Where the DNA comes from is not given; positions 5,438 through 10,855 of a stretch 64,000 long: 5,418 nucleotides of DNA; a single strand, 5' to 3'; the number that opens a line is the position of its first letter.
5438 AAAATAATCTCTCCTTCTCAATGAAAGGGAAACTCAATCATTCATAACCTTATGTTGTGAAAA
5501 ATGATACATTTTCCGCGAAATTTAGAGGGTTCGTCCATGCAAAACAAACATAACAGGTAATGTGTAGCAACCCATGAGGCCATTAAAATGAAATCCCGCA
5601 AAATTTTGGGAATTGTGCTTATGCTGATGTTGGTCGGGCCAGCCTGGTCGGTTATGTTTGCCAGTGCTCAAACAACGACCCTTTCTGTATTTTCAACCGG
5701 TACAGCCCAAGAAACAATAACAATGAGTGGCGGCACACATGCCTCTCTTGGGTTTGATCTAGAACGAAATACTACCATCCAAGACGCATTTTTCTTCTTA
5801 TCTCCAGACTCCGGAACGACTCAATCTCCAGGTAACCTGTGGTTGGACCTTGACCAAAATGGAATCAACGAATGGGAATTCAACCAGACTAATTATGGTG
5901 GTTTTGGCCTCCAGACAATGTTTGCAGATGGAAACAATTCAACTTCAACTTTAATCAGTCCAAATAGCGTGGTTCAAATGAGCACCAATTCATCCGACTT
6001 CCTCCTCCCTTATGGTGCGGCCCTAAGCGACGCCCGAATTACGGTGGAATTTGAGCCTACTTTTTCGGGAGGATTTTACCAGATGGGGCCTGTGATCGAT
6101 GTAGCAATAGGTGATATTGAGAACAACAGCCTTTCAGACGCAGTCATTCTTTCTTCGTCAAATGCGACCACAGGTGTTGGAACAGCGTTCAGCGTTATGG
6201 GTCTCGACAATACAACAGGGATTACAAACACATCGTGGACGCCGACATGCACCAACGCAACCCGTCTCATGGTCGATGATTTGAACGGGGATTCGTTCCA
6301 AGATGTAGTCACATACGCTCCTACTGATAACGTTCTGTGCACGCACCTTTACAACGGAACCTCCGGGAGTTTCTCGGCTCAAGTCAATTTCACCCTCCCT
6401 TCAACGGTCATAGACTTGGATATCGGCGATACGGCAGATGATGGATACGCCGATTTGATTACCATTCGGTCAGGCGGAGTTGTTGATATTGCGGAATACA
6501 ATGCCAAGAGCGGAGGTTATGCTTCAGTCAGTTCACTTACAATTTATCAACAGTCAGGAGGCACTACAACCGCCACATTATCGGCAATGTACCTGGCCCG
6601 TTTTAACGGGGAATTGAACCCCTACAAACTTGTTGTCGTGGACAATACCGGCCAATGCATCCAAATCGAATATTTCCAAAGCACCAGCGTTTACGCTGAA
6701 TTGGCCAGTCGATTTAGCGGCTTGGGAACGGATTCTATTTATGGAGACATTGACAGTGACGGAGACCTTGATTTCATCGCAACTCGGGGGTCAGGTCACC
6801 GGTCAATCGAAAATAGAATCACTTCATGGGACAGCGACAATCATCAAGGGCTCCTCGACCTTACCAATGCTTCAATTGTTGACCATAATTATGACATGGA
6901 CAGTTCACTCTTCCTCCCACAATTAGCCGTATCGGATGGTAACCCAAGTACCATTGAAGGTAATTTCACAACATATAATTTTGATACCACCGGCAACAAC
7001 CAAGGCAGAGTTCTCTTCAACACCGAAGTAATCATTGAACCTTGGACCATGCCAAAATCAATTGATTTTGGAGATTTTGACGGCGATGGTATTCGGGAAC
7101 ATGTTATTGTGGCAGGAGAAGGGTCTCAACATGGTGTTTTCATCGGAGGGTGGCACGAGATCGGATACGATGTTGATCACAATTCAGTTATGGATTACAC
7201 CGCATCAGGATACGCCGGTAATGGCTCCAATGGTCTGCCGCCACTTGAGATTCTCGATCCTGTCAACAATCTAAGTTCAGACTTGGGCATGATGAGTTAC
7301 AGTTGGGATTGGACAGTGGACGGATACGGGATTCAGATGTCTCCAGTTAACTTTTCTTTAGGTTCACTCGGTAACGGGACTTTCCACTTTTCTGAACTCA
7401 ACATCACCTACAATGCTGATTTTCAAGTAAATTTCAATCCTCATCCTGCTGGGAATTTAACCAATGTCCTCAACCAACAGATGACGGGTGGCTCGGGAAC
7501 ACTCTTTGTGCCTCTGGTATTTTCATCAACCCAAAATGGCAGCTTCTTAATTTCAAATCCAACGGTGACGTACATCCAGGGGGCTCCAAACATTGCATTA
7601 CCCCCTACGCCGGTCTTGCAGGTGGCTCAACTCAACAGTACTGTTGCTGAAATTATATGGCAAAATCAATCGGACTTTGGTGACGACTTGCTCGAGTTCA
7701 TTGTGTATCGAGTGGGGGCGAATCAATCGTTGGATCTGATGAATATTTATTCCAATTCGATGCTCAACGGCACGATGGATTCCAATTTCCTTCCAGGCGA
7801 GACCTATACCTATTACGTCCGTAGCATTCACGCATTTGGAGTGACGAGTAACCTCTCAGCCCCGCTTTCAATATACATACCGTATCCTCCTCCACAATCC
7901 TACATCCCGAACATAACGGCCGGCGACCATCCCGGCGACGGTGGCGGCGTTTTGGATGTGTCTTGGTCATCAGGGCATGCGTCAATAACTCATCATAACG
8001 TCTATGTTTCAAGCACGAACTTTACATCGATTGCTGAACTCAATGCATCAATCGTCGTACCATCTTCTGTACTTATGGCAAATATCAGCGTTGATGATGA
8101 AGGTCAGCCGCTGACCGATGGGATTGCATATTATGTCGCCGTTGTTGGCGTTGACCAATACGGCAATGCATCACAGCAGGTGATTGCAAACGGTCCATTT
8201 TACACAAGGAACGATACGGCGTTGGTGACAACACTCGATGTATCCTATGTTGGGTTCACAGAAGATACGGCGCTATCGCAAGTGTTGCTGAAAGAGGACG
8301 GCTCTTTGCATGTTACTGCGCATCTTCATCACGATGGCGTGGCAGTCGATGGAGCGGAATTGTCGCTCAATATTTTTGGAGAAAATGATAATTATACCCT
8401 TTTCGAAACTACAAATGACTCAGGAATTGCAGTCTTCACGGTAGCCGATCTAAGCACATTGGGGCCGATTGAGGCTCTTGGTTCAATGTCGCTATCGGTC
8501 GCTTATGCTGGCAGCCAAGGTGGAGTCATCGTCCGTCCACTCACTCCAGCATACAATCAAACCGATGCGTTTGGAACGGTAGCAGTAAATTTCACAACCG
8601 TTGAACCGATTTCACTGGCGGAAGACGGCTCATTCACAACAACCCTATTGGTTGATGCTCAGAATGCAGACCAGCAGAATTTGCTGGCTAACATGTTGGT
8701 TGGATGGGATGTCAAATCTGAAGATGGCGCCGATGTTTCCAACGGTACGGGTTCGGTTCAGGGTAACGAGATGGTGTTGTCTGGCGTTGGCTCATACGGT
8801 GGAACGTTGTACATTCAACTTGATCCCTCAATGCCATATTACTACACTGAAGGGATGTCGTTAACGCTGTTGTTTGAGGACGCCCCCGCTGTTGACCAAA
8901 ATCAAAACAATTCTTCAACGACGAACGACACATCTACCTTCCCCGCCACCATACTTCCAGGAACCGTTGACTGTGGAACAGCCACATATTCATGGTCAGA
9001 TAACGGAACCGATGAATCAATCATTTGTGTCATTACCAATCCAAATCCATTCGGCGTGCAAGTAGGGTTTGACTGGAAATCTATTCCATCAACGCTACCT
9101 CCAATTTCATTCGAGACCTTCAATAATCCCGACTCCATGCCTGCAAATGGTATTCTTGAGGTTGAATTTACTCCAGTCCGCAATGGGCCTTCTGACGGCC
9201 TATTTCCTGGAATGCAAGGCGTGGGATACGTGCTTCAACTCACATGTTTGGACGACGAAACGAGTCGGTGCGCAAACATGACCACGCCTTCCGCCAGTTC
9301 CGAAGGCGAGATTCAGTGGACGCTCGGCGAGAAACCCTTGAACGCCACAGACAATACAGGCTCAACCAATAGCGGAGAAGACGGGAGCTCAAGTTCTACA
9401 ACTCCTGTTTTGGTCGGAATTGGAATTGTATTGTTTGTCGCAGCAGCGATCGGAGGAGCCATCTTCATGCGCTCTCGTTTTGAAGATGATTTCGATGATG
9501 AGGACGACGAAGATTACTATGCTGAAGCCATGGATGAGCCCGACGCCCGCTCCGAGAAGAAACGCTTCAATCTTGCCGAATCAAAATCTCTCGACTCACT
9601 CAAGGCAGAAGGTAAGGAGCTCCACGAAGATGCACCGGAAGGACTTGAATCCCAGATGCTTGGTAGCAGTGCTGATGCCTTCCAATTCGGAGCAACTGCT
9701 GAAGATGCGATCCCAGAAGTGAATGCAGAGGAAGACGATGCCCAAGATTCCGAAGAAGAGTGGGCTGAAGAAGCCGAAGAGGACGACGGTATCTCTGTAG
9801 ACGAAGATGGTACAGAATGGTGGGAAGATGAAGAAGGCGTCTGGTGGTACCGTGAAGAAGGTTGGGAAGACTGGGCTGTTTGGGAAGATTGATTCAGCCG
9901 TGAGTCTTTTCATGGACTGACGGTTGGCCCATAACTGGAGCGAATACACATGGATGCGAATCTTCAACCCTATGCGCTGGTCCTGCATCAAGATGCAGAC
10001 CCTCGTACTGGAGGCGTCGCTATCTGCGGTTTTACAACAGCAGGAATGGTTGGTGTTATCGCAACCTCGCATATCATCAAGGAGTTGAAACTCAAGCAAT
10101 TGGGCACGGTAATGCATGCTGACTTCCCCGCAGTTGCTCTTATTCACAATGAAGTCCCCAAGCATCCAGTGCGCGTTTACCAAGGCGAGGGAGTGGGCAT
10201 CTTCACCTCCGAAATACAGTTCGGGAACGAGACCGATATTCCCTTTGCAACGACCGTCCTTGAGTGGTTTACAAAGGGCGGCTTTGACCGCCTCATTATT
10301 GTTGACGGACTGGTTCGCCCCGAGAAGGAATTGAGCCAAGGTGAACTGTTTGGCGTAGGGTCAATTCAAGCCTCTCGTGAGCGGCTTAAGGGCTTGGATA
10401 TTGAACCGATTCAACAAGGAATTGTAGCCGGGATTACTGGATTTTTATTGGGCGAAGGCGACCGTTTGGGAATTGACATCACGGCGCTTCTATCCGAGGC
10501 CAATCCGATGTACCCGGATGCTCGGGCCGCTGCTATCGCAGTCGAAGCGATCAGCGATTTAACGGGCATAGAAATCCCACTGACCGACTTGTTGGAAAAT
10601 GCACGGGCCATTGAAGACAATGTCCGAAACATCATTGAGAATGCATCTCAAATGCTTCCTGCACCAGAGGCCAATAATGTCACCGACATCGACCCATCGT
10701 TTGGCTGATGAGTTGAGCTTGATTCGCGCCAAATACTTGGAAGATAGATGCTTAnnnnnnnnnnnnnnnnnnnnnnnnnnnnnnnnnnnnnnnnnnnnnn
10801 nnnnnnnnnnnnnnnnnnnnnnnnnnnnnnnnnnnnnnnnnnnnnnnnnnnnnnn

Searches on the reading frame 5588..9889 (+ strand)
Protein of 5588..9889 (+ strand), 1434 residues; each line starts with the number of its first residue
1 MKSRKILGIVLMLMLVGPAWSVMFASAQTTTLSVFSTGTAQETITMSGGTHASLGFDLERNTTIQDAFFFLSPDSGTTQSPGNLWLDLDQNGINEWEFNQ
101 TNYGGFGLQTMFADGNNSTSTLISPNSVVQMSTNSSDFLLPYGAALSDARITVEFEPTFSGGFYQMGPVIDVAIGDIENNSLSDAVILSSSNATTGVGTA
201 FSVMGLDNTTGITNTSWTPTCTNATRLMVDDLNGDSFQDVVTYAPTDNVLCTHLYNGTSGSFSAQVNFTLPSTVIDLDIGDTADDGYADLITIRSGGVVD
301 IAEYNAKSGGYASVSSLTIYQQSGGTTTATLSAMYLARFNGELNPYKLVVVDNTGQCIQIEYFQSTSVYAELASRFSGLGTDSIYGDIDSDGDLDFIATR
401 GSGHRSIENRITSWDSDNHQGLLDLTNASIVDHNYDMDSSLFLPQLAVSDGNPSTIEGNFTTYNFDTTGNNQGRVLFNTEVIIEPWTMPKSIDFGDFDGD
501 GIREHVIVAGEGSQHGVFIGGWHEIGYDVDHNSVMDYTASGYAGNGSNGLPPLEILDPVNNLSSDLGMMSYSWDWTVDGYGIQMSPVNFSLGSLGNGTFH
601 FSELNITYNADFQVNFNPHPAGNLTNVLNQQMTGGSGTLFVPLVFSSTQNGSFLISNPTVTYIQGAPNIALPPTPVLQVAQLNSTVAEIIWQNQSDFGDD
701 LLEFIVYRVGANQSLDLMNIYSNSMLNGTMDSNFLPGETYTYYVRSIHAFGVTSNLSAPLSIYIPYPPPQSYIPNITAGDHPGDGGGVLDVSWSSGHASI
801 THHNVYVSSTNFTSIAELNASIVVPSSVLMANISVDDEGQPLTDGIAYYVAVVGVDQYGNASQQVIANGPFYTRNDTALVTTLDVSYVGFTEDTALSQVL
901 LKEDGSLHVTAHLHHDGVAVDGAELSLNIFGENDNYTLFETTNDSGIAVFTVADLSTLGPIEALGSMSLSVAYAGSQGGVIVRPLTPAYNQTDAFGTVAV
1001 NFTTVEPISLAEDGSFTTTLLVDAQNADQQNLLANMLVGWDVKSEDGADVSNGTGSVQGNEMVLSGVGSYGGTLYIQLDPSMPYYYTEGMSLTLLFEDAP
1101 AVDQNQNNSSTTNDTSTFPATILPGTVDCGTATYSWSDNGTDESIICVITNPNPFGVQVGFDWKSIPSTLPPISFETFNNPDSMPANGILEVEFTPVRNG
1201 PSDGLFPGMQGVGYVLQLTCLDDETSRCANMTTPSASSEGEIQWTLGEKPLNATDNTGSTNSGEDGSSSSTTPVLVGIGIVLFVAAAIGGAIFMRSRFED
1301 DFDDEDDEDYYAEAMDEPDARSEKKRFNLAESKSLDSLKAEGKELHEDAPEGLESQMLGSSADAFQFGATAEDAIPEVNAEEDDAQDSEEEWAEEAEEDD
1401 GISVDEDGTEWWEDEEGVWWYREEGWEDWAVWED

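Call 21: search_protein_families(library=pfam, proteins=[window:5588-9889:+], max_evalue=0.001)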
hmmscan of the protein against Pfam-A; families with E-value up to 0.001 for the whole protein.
window:5588-9889:+ (1434 aa): 2 families
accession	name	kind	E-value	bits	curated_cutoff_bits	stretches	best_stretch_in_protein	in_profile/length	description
PF01839.29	FG-GAP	-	2.9e-08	33.9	22.1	0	225-248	3-26/37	FG-GAP repeat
PF13517.12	FG-GAP_3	-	1.6e-06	29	26.9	1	231-291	1-60/61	FG-GAP-like repeat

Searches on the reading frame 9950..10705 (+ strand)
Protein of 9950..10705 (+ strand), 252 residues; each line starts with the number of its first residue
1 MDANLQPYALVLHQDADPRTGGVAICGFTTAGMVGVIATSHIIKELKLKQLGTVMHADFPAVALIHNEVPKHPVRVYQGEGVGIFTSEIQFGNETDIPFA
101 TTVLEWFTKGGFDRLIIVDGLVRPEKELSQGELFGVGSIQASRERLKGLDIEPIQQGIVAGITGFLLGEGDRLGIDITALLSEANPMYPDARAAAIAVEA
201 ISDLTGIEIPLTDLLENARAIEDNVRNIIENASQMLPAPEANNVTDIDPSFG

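Call 69: search_protein_families(library=pfam, proteins=[window:9950-10705:+], max_evalue=0.001)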
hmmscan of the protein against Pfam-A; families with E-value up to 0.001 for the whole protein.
window:9950-10705:+ (252 aa): 1 family
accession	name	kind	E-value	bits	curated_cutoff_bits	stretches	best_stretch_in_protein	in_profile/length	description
PF09754.15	PAC2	-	3.9e-32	112.3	25.8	1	24-227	1-213/215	PAC2 family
